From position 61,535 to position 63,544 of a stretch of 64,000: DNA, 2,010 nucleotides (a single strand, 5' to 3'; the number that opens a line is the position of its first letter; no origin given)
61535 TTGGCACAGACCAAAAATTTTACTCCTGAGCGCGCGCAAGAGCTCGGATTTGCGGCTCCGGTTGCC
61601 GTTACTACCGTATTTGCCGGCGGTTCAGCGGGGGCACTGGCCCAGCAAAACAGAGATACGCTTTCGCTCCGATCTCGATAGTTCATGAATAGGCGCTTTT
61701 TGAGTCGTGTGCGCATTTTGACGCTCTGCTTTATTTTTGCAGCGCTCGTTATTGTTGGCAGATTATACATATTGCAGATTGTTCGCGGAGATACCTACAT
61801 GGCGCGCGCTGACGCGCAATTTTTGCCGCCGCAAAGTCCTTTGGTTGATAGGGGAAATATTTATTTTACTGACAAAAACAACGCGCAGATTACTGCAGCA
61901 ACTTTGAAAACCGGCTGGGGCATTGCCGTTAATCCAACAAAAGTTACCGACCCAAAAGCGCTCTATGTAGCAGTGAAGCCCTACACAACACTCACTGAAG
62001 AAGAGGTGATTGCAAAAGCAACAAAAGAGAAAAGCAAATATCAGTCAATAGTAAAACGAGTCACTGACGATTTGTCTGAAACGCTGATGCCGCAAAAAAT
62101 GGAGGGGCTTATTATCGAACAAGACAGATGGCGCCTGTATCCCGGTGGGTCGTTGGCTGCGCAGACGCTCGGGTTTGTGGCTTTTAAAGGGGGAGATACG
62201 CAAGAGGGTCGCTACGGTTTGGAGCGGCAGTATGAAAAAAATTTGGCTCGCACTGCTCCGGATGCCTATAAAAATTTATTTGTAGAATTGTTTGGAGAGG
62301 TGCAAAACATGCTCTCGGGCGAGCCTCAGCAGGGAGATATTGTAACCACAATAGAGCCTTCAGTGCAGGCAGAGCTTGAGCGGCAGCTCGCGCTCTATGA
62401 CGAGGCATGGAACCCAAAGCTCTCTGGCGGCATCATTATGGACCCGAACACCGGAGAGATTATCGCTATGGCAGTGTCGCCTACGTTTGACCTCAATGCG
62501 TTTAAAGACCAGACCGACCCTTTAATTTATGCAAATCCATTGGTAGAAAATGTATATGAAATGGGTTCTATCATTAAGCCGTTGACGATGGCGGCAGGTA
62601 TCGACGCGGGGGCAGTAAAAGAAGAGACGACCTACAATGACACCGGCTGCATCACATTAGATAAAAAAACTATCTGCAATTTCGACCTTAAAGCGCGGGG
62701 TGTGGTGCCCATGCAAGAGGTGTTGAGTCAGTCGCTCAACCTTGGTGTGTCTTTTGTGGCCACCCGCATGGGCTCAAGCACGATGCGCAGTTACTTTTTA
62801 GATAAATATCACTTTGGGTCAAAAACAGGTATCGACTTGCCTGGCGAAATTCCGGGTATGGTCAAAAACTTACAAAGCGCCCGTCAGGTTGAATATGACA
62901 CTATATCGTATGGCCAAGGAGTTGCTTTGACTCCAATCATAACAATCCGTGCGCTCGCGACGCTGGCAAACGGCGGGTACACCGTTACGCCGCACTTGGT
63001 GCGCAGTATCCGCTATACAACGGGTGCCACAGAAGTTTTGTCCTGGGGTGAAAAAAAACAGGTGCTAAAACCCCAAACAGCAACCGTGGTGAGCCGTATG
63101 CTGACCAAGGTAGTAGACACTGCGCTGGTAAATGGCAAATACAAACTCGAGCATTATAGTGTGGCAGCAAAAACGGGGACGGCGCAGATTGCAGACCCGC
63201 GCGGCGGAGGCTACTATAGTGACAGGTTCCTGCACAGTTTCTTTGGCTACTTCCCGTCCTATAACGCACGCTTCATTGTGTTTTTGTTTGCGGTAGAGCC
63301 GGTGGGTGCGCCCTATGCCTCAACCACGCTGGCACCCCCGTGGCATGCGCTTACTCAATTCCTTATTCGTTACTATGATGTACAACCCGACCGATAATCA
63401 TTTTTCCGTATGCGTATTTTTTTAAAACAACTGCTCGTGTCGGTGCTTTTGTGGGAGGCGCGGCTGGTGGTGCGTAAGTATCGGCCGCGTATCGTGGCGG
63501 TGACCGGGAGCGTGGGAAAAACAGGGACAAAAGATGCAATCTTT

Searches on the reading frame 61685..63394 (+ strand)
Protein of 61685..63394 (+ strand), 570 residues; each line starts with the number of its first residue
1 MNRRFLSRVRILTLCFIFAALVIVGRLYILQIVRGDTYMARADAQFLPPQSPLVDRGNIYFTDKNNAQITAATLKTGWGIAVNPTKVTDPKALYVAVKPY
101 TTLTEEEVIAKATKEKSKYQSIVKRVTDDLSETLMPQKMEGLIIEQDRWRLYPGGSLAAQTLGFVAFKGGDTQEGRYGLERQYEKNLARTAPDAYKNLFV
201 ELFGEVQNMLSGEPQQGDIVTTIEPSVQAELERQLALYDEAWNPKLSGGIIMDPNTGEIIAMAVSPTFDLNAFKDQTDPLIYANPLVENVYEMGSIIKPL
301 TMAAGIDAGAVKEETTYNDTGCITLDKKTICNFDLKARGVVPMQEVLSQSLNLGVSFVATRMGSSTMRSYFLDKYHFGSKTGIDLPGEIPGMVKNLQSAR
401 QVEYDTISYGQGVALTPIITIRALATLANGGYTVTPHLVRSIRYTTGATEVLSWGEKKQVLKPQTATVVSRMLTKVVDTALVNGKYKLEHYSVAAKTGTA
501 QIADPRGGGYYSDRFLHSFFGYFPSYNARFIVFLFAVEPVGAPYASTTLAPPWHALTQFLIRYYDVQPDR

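Call 81: search_protein_families(library=pfam, proteins=[window:61685-63394:+], max_evalue=0.00001)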
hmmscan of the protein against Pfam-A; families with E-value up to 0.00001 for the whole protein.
window:61685-63394:+ (570 aa): 2 families
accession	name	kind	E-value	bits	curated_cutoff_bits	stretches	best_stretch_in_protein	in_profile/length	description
PF00905.27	Transpeptidase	-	2.7e-63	214.4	22.1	1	250-534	4-276/299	Penicillin binding protein transpeptidase domain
PF03717.20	PBP_dimer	-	4.8e-07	30.8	24.4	1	55-187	5-158/180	Penicillin-binding Protein dimerisation domain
